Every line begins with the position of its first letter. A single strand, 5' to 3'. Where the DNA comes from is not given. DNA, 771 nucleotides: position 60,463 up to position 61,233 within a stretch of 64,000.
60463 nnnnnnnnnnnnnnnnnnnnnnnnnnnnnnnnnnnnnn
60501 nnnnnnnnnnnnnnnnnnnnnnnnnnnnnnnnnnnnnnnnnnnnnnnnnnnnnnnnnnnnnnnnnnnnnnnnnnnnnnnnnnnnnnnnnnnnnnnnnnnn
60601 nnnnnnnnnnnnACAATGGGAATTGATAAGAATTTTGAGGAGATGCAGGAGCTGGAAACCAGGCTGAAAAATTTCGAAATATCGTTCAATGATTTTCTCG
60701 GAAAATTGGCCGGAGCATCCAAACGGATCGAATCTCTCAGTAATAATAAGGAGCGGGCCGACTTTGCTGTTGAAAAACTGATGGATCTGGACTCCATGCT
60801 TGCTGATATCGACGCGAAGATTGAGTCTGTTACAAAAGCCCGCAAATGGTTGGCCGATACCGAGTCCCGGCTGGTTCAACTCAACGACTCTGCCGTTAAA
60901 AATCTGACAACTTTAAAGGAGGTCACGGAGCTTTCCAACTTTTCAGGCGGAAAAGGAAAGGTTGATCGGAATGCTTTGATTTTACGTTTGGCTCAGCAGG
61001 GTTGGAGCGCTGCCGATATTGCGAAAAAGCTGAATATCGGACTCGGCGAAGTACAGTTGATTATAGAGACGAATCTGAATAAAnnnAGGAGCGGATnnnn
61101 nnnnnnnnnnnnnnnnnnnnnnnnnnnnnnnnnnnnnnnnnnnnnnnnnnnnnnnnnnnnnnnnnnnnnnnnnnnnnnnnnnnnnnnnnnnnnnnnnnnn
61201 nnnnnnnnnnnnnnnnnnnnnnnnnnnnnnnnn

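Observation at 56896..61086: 1396-aa membrane-anchored giant coiled-coil protein ending in a helix-turn-helix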

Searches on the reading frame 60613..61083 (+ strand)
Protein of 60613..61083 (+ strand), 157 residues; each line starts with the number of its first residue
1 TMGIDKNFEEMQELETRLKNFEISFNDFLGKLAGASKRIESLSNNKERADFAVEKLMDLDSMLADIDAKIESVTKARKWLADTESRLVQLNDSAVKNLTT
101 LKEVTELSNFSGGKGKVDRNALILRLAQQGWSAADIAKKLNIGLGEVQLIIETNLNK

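Call 24: search_protein_representatives(protein=window:60613-61083:+)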
Query: 157 residues. Proteins with E-value up to 0.001 (for the whole library): 385; up to 1e-10: 198; up to 1e-30: 3. The best 150 are listed.
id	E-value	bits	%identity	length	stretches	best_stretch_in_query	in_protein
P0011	1.9e-80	284.4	90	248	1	2-157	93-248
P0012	1.2e-79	281.7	92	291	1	5-157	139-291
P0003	3.5e-69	247.9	66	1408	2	1-157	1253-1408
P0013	3.9e-29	118.2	39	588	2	2-152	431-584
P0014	3.5e-27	111.8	44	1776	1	2-154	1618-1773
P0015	1.1e-26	110.2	38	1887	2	1-153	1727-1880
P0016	3.8e-23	98.7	33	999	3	3-153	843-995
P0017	2.1e-21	93.1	33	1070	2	3-153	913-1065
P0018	1.6e-20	90.3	33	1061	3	2-153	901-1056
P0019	1.7e-20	90.1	34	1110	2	2-153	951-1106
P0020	2.4e-20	89.7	35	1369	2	3-153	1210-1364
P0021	4.3e-20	88.8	34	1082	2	1-153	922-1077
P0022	8.0e-20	88.0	36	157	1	4-152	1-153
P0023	1.1e-19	87.6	39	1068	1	2-153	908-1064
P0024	1.2e-19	87.4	34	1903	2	3-153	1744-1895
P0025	2.2e-19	86.5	37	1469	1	1-153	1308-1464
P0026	4.4e-19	85.6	36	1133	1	1-152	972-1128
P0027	4.8e-19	85.5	35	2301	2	3-153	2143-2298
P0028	6.6e-19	85.0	29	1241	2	3-153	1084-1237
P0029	7.6e-19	84.8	30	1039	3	1-153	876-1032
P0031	1.1e-18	84.4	34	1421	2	1-153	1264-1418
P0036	2.5e-18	83.1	28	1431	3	3-152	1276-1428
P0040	5.7e-18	82.0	29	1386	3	1-152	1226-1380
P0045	1.5e-17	80.6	36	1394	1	1-154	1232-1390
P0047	1.8e-17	80.3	30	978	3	3-153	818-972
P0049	2.4e-17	79.9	27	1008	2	3-153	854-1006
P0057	8.3e-17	78.2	29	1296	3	3-152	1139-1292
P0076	1.8e-15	73.9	28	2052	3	3-154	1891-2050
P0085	4.1e-15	72.7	33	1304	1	1-156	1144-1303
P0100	1.6e-14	70.8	32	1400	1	3-153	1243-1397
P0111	3.6e-14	69.7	28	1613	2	3-153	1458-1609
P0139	2.8e-13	66.8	24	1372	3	3-157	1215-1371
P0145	5.8e-13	65.8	30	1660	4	3-152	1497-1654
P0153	1.5e-12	64.4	33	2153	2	1-153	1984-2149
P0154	1.5e-12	64.4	32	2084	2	3-153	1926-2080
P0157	2.3e-12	63.8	28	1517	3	4-153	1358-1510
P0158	2.5e-12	63.7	28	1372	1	3-154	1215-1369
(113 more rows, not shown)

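Call 36: predict_structure(alignment_id=A2)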
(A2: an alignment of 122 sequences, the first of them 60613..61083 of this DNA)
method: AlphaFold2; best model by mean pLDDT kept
length: 157 residues; sequences in the alignment: 122
mean_pLDDT: 91.2   pTM: 0.48
mean pLDDT of the five models: 91.2, 89.7, 89.3, 88.5, 86.6
residues with pLDDT >= 90: 114; 70-90: 33; 50-70: 6; < 50: 4
segments of 3 or more residues with pLDDT < 50: 112-115
pLDDT, mean of each block of 10 residues (from residue 1): 91 97 98 98 98 98 98 98 98 94 78 59 88 92 92 80
secondary structure, 60 per line:
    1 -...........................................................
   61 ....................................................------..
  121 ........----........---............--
elements in order: H2-112 H119-128 H133-140 H144-155

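Call 40: fold_search(model_id=the predicted structure, library=pdb)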
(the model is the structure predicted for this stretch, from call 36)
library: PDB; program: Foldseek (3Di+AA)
matches with E <= 10: 831; with E <= 0.001: 0
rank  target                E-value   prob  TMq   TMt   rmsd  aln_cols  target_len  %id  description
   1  2gm4_B                2.3e-02  0.96  0.23  0.21  15.3        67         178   22  An activated, tetrameric gamma-delta resolvase: Hin chimaera bound to cleaved DNA (released 2006-06-27)
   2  5cy1_B                2.9e-02  0.96  0.25  0.22  15.5        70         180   23  Tn3 resolvase - site III complex crystal form I (released 2017-01-11)
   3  1zr2_A                2.9e-02  0.93  0.22  0.19  15.1        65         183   23  Structure of a Synaptic gamma-delta Resolvase Tetramer Covalently Linked to two Cleaved DNAs (released 2005-08-30)
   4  2gm4_A                4.0e-02  0.91  0.23  0.20  15.2        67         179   22  An activated, tetrameric gamma-delta resolvase: Hin chimaera bound to cleaved DNA (released 2006-06-27)
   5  5cy2_E                4.3e-02  0.95  0.24  0.21  14.3        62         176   26  Tn3 resolvase - site III complex crystal form II (released 2017-01-11)
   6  1zr2_B                5.4e-02  0.85  0.22  0.19  15.2        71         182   24  Structure of a Synaptic gamma-delta Resolvase Tetramer Covalently Linked to two Cleaved DNAs (released 2005-08-30)
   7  5cy2_A                5.9e-02  0.93  0.24  0.21  13.9        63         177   24  Tn3 resolvase - site III complex crystal form II (released 2017-01-11)
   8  1gdt_A                5.9e-02  0.82  0.21  0.18  14.2        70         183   24  CRYSTAL STRUCTURE OF A SITE-SPECIFIC RECOMBINASE, GAMMA-DELTA RESOLVASE COMPLEXED WITH A 34 BP CLEAVAGE SITE (released 1996-04-03)
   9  6eo3_B                8.6e-02  0.94  0.22  0.18   9.2        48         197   25  Conformational dynamism for DNA interaction in Salmonella typhimurium RcsB response regulator. S207C P212121 (released 2017-11-15)
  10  5hev_A                1.1e-01  0.85  0.24  0.18  10.2        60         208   27  Crystal Structure of the beryllofluoride-activated LiaR from Enterococcus faecium (released 2016-11-16)
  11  8hnp_B                1.2e-01  0.96  0.24  0.27   5.5        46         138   22  Archaeal transcription factor Mutant (released 2023-09-13)
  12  5cy1_A                1.3e-01  0.82  0.24  0.21  17.7        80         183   19  Tn3 resolvase - site III complex crystal form I (released 2017-01-11)
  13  5o8z_B                1.3e-01  0.82  0.22  0.17  10.0        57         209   23  Conformational dynamism for DNA interaction in Salmonella typhimurium RcsB response regulator. (released 2017-11-15)
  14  5o8y_A                1.4e-01  0.96  0.22  0.17   5.7        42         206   28  Conformational dynamism for DNA interaction in Salmonella typhimurium RcsB response regulator. (released 2017-11-15)
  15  2x48_A                1.5e-01  0.98  0.23  0.63   2.1        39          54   23  ORF 55 from Sulfolobus islandicus rudivirus 1 (released 2010-07-21)
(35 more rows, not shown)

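Call 45: search_protein_families(library=pfam, alignment_id=A2, max_evalue=0.01)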
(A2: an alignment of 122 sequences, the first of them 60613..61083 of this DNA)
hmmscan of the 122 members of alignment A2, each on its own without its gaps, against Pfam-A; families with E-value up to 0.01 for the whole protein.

A. member 1, window:60613-61083:+ (157 aa): 4 families
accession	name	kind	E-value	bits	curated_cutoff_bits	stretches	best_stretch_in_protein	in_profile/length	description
PF19610.4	DUF6115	-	5.9e-12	46.5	27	1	54-152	34-132/134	Family of unknown function (DUF6115)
PF13384.12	HTH_23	-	0.00013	22.1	24.6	1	116-143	3-30/50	Homeodomain-like domain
PF21773.2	ODAD1_CC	-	0.00085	18.9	27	1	11-101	4-95/287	ODAD1 central coiled coil region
PF10975.14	DUF2802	-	0.0016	19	33.5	0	124-151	37-64/68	Protein of unknown function (DUF2802)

B. families by the number of members that match (of 122 scanned): 139 families (the first 25 are shown)
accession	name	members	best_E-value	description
PF19610.4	DUF6115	121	5.9e-12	Family of unknown function (DUF6115)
PF10975.14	DUF2802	119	5.8e-08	Protein of unknown function (DUF2802)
PF13384.12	HTH_23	46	1.7e-05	Homeodomain-like domain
PF04136.21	COG3_N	22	8.5e-06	Conserved oligomeric Golgi complex subunit 3, N-terminal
PF02796.21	HTH_7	18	0.00016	Helix-turn-helix domain of resolvase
PF18595.6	Nuf2_DHR10-like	13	0.00029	Nuf2, DHR10-like domain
PF19111.5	DUF5798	12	6.2e-06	Family of unknown function (DUF5798)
PF10046.14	BLOC1_2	12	0.00033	Biogenesis of lysosome-related organelles complex-1 subunit 2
PF05531.17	NPV_P10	10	5.4e-05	Nucleopolyhedrovirus P10 protein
PF13518.12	HTH_28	9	0.00044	Helix-turn-helix domain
PF06103.16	DUF948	8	4.3e-05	Bacterial protein of unknown function (DUF948)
PF08281.18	Sigma70_r4_2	8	0.00032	Sigma-70, region 4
PF04545.22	Sigma70_r4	8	0.00089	Sigma-70, region 4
PF13783.11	DUF4177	8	0.0011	Domain of unknown function (DUF4177)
PF00292.24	PAX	7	2.3e-05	'Paired box' domain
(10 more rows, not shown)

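Call 75: list_cluster_members(proteins=[P0014, P0016, P0020, P0024, P0027, P0031, P0045, P0076, P0100, P0154])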
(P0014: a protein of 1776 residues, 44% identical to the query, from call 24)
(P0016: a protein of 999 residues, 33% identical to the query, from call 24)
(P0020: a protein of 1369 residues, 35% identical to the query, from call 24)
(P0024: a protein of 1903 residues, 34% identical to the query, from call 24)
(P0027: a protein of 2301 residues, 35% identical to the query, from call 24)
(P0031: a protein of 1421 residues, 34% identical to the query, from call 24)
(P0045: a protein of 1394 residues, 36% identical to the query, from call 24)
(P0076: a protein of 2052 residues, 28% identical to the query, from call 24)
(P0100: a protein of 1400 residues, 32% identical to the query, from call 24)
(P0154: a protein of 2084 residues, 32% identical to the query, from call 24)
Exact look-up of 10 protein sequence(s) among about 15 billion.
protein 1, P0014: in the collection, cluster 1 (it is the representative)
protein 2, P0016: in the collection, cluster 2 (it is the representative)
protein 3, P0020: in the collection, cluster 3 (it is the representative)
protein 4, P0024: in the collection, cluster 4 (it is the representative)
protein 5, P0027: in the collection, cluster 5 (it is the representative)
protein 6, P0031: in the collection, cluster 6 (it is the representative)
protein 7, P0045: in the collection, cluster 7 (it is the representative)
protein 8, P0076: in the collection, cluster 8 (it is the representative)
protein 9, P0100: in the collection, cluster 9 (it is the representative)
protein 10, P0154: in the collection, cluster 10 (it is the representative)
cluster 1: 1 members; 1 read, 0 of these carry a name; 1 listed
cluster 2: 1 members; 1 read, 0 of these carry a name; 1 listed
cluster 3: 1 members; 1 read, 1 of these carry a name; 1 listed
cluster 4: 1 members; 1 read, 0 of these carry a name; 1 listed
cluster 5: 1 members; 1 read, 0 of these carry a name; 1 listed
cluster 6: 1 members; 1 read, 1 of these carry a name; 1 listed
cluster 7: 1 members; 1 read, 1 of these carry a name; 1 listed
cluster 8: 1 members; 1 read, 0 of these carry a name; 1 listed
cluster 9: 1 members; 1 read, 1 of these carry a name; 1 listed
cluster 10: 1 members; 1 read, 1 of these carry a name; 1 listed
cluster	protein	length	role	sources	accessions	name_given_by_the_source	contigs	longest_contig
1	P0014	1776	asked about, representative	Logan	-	-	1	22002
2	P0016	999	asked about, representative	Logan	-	-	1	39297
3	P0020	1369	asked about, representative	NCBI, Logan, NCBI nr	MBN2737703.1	MAG: hypothetical protein JXR70_12035 [Spirochaetales bacterium] | hypothetical protein [Spirochaetales bacterium]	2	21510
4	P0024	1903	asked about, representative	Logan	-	-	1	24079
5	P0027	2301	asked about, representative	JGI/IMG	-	-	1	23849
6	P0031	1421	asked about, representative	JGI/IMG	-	chromosome segregation ATPase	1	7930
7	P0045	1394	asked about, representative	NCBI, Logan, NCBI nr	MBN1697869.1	MAG: hypothetical protein JW881_10185 [Spirochaetales bacterium] | hypothetical protein [Spirochaetales bacterium]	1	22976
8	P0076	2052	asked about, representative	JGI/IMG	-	-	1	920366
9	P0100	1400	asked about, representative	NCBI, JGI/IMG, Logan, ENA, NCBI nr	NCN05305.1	MAG: hypothetical protein GW949_06720 [Spirochaetales bacterium] | hypothetical protein [Spirochaetales bacterium]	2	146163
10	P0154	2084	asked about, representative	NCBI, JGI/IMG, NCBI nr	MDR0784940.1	MAG: hypothetical protein LBE74_03535 [Treponema sp.] | chromosome segregation ATPase | hypothetical protein [Treponema sp.]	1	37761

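Call 99: list_cluster_members(proteins=[P0015, P0017, P0018, P0019, P0021, P0023, P0025, P0026, P0028, P0029])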
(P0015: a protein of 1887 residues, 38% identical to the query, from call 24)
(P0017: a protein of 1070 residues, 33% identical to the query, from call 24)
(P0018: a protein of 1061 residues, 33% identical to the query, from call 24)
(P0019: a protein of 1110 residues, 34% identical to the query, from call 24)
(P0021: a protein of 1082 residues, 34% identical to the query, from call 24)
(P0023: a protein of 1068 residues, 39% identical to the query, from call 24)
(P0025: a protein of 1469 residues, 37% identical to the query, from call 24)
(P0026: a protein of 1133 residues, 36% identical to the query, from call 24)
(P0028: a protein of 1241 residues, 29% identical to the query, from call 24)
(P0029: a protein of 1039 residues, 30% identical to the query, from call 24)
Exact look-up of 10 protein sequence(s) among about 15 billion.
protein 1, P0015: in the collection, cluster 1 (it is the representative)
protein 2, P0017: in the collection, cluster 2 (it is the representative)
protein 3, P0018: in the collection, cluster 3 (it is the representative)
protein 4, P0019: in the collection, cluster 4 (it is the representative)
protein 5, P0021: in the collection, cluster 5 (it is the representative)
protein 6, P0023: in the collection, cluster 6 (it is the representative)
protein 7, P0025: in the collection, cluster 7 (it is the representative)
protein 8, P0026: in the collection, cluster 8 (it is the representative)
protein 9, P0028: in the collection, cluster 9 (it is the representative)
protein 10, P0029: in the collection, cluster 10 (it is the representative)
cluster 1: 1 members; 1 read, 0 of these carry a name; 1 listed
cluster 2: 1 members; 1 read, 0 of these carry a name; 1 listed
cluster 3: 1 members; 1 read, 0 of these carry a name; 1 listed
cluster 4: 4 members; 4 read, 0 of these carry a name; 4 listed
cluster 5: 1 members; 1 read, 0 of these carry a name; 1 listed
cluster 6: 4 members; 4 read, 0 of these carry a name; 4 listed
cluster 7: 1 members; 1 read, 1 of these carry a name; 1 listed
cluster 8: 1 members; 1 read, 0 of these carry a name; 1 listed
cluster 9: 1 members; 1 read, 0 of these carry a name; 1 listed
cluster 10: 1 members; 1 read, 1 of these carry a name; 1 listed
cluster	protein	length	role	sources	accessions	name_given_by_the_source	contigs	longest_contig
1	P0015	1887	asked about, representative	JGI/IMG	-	-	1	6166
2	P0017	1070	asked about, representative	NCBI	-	-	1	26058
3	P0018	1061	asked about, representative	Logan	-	-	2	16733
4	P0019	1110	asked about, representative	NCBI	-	-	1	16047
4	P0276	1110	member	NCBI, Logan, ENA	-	-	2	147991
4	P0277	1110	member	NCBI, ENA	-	-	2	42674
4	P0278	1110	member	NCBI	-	-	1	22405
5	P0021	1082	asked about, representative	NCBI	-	-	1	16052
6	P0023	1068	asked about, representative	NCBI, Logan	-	-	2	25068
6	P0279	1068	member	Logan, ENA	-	-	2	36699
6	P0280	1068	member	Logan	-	-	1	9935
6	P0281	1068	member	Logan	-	-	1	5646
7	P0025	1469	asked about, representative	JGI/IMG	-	DNA repair exonuclease SbcCD ATPase subunit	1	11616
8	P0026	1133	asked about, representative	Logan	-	-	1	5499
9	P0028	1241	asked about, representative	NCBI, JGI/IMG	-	-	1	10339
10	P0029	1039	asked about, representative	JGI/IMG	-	chromosome segregation ATPase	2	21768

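Call 100: list_cluster_members(proteins=[P0036, P0040, P0047, P0049, P0057, P0085, P0111, P0139, P0145, P0153])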
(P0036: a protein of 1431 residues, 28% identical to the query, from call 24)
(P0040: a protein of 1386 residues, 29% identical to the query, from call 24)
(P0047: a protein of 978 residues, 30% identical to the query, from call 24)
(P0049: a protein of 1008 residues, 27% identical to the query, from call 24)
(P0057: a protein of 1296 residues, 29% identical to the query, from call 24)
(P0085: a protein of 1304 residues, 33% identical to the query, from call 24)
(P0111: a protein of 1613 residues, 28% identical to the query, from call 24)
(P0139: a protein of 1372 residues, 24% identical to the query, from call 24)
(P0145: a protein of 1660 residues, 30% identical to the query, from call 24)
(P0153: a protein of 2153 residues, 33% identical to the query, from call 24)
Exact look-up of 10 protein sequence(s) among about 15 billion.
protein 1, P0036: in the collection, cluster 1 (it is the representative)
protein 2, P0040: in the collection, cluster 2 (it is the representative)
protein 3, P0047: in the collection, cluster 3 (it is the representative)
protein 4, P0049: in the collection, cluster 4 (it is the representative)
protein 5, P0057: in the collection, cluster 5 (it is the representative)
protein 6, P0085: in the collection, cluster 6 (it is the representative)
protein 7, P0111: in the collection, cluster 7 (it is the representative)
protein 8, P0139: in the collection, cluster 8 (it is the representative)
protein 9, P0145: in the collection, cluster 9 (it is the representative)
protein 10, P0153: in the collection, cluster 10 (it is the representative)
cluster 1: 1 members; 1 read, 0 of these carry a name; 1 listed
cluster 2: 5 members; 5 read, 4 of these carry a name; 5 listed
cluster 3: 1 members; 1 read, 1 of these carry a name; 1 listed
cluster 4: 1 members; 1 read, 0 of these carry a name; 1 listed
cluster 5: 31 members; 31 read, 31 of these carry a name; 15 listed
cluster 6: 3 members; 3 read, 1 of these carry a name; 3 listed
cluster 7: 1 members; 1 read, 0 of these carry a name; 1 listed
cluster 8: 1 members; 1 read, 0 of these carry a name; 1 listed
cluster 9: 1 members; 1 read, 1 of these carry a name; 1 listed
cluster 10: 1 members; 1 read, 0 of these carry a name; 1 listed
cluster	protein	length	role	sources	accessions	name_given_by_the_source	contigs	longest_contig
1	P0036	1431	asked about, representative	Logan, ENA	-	-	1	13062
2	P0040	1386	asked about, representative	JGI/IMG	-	DNA repair exonuclease SbcCD ATPase subunit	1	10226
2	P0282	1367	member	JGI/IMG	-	DNA repair exonuclease SbcCD ATPase subunit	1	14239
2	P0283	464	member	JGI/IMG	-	chromosome segregation ATPase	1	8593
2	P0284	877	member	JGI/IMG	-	DNA repair exonuclease SbcCD ATPase subunit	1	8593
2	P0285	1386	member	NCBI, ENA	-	-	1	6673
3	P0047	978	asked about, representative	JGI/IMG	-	chromosome segregation ATPase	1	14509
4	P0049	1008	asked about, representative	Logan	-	-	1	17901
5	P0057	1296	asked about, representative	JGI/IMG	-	chromosome segregation ATPase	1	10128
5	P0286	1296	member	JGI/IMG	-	chromosome segregation ATPase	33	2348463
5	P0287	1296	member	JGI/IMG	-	chromosome segregation ATPase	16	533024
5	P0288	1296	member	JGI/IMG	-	chromosome segregation ATPase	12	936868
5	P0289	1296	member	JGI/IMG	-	DNA repair exonuclease SbcCD ATPase subunit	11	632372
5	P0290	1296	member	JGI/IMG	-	chromosome segregation ATPase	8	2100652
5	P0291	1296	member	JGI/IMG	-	chromosome segregation ATPase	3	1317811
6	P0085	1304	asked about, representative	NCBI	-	-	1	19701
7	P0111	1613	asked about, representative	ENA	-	-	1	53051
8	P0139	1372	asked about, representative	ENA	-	-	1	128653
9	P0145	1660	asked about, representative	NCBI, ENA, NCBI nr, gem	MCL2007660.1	MAG: hypothetical protein FWG77_06190 [Treponema sp.] | hypothetical protein [Treponema sp.]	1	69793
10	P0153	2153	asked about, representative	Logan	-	-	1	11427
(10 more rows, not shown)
